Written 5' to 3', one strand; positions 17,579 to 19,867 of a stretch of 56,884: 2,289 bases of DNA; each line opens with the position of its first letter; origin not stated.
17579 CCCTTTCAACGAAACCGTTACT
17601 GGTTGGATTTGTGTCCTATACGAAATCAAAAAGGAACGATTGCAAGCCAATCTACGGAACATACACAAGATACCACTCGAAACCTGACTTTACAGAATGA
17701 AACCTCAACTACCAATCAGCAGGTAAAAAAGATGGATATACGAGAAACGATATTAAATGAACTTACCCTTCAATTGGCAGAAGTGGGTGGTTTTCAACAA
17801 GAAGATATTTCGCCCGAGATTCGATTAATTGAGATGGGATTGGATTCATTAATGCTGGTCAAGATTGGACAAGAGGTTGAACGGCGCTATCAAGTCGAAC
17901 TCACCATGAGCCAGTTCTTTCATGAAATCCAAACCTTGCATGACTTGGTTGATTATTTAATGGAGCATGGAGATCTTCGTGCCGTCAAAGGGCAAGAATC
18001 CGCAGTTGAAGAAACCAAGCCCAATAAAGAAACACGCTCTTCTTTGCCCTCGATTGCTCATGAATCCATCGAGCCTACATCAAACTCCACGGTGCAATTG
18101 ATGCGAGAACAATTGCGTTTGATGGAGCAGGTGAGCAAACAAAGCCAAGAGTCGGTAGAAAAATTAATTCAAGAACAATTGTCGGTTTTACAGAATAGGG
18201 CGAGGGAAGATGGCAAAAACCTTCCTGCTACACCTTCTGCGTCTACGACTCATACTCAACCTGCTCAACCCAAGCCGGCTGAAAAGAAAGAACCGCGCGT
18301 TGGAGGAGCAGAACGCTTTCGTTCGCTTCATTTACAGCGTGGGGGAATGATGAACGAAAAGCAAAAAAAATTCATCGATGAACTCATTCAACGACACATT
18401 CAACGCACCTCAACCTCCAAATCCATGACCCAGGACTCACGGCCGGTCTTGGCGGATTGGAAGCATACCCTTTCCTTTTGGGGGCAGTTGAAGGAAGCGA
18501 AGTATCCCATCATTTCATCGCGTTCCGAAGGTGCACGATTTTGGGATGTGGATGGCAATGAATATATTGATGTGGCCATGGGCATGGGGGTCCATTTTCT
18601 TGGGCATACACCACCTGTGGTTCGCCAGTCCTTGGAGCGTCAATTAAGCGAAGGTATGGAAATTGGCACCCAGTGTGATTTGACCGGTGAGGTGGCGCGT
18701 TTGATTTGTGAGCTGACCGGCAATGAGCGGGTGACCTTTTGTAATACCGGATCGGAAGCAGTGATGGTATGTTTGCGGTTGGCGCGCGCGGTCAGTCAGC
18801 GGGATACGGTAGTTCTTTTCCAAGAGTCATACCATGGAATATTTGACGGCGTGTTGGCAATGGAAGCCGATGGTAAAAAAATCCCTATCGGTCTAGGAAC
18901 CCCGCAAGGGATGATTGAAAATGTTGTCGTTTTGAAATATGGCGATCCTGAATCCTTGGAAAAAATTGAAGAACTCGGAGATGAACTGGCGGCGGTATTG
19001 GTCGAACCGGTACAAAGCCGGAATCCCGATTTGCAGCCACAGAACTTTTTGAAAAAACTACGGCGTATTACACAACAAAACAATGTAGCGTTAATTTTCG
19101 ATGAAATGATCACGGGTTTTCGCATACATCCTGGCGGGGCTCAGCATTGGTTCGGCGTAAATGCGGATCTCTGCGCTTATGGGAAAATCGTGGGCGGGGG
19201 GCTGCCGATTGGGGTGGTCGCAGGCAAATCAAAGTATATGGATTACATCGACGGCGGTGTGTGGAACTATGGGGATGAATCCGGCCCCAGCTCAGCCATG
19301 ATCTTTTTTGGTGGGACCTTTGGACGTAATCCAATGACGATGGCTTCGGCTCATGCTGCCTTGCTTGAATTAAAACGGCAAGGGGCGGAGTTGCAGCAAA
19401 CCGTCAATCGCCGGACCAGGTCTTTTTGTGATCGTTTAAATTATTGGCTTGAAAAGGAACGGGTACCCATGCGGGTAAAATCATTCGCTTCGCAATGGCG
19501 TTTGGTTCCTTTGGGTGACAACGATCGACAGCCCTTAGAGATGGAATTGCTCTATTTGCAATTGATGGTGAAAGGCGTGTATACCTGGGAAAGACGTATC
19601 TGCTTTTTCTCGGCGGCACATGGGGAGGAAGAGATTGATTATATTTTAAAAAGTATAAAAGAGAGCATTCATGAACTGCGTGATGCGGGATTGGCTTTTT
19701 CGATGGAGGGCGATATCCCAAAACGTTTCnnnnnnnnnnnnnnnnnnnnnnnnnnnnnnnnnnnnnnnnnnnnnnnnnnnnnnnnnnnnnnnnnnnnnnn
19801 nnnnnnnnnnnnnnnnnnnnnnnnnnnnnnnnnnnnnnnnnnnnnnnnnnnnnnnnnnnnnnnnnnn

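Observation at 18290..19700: Embedded PLP aminotransferase domain converting the beta-ketoacyl-ACP into a beta-amino acid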

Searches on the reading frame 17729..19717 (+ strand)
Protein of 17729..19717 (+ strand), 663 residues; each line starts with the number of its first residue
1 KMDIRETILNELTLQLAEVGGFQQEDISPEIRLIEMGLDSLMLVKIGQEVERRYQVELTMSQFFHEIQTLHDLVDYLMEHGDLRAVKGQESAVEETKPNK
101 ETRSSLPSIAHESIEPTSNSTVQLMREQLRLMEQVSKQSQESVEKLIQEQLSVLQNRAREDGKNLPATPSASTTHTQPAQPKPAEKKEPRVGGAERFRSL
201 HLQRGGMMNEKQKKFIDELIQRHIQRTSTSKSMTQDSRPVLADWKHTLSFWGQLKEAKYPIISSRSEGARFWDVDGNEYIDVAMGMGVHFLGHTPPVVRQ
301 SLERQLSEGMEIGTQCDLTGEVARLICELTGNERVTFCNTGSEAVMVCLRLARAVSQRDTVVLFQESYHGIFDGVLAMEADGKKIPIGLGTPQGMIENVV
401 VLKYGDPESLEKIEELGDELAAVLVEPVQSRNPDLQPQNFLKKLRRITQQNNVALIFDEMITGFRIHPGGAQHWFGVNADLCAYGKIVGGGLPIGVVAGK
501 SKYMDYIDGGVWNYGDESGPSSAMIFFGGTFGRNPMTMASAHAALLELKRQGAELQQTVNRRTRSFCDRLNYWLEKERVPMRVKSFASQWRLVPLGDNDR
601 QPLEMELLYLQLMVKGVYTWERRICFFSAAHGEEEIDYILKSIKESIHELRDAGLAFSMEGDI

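Call 40: predict_structure(alignment_id=A1)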
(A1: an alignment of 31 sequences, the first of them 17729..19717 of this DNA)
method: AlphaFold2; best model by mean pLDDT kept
length: 663 residues; sequences in the alignment: 31
mean_pLDDT: 80.6   pTM: 0.68
mean pLDDT of the five models: 80.6, 79.5, 77.3, 76.2, 75.4
residues with pLDDT >= 90: 307; 70-90: 196; 50-70: 82; < 50: 78
segments of 3 or more residues with pLDDT < 50: 91-119, 163-201, 203-205, 660-663
pLDDT, mean of each block of 10 residues (from residue 1): 87 93 90 86 90 92 91 96 78 37 33 41 70 76 75 71 42 34 39 42 59 89 88 86 63 70 80 90 77 92 91 80 97 93 91 94 87 58 66 77 95 96 94 92 98 96 89 96 91 92 94 89 79 84 95 93 97 93 92 71 80 88 83 96 96 74 35
secondary structure, 60 per line:
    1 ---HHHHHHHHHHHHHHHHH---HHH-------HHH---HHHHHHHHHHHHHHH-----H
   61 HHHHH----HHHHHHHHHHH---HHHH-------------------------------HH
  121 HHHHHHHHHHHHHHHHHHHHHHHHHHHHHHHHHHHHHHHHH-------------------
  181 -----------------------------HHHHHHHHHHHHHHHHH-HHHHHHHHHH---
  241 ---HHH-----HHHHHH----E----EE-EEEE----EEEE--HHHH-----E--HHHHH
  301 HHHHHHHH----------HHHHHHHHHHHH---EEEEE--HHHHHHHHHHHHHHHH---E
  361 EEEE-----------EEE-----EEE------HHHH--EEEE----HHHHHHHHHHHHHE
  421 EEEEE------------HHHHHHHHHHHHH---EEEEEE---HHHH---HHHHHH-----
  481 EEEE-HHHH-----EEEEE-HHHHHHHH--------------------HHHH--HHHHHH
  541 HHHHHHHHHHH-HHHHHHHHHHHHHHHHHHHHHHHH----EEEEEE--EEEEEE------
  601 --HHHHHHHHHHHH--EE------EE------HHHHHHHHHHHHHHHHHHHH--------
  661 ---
elements in order: H4-20 H40-54 H60-65 H70-80 H84-87 H119-161 H210-226 H228-237 H252-257 E270-273 E278-281 H284-287 H296-308 H319-330 E334-338 H341-356 E360-364 E376-378 E384-386 H393-396 E399-402 H407-419 E420-425 H438-450 E454-459 H463-466 H470-475 E481-484 H486-489 E495-499 H501-508 H529-532 H535-551 H553-576 E581-586 E589-594 H603-614 H633-652
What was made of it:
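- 18083..18211 (+): Single predicted helix (aa 1068-1110) inside the ACP-AMT linker, carrying a Q-rich motif (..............QEQLSVL) that is conserved in homologous modules. AlphaFold H119-161 of the model, pLDDT about 70-76, flanked by segments with pLDDT below 50 (call 40).
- On Coiled-coil dimerisation element (for the ACP-AMT linker): One 43-residue helix is predicted at pLDDT about 73 (call 40).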

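Call 43: fold_search(model_id=the predicted structure, library=pdb)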
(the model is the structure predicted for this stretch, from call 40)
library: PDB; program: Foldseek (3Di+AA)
matches with E <= 10: 1874; with E <= 0.001: 1504
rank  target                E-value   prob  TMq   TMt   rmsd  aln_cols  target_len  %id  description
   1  6kfu                  7.4e-49  1.00  0.63  0.79  12.9       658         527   35  A ACP-AMT Fusion Protein of Hybrid Polyketide/Non-Ribosomal Peptide Synthetase (released 2019-09-25)
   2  6kfm_A                4.7e-46  1.00  0.64  0.93   2.3       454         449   45  Amino-transferase (AMT) Domain of Hybrid Polyketide/Non-Ribosomal Peptide Synthetase (released 2019-09-25)
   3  6k8h_B                2.1e-31  1.00  0.56  0.83   2.8       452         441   27  Crystal structure of an omega-transaminase from Sphaerobacter thermophilus (released 2019-10-09)
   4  6k8h_A                3.8e-31  1.00  0.56  0.82   2.9       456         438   27  Crystal structure of an omega-transaminase from Sphaerobacter thermophilus (released 2019-10-09)
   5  2e7u                  4.3e-30  1.00  0.56  0.87   2.6       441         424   28  Crystal structure of glutamate-1-semialdehyde 2,1-aminomutase from Thermus thermophilus HB8 (released 2007-07-17)
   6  5i92_C                5.9e-30  1.00  0.52  0.80   3.7       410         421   28  Crystal structure of Glutamate-1-semialdehyde 2,1- aminomutase (GSA) from Pseudomonas aeruginosa (released 2016-03-23)
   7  5i92_F                2.4e-29  1.00  0.54  0.83   4.8       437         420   26  Crystal structure of Glutamate-1-semialdehyde 2,1- aminomutase (GSA) from Pseudomonas aeruginosa (released 2016-03-23)
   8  4aoa_B                2.6e-29  1.00  0.57  0.86   3.0       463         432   26  Biochemical properties and crystal structure of a novel beta- phenylalanine aminotransferase from Variovorax paradoxus (released 2012-10-24)
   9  6g1f_E                4.3e-29  1.00  0.58  0.86   3.5       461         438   24  Crystal structure of D-phenylglycine aninotransferase (D-PhgAT) from Pseudomonas stutzeri with PLP internal aldimine (released 2019-04-10)
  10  6ssd                  5.4e-29  1.00  0.57  0.87   3.1       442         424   26  Transaminase with PLP bound (released 2020-01-15)
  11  3k28_D                5.4e-29  1.00  0.56  0.87   3.2       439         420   27  Crystal Structure of a glutamate-1-semialdehyde aminotransferase from Bacillus anthracis with bound Pyridoxal 5'Phosph (released 2010-01-19)
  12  6g1f_A                6.3e-29  1.00  0.58  0.85   3.5       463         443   24  Crystal structure of D-phenylglycine aninotransferase (D-PhgAT) from Pseudomonas stutzeri with PLP internal aldimine (released 2019-04-10)
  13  5i92_B                6.6e-29  1.00  0.53  0.82   2.8       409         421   28  Crystal structure of Glutamate-1-semialdehyde 2,1- aminomutase (GSA) from Pseudomonas aeruginosa (released 2016-03-23)
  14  4aoa_A                6.6e-29  1.00  0.57  0.86   2.9       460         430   26  Biochemical properties and crystal structure of a novel beta- phenylalanine aminotransferase from Variovorax paradoxus (released 2012-10-24)
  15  6g1f_C                7.0e-29  1.00  0.58  0.86   3.7       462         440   24  Crystal structure of D-phenylglycine aninotransferase (D-PhgAT) from Pseudomonas stutzeri with PLP internal aldimine (released 2019-04-10)
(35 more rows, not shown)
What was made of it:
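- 18356..19693 (+): AMT domain (aa 1159-1604): fold-type I, class-III PLP aminotransferase of the MycA type. Schiff-base Lys1435 is at nt 19184-19186 and Asp1407 at nt 19100-19102. Foldseek 6kfm_A TMt 0.93, rmsd 2.3 Å (call 43).
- On MycA-type embedded amine-transferase (AMT) domain (Aminotran_3, GSA-like branch): Foldseek ranks 6kfu and 6kfm_A first, with TMt 0.93 for 6kfm_A (call 43).
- The top hit is the 6KFU ACP-AMT fusion (calls 40, 43).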
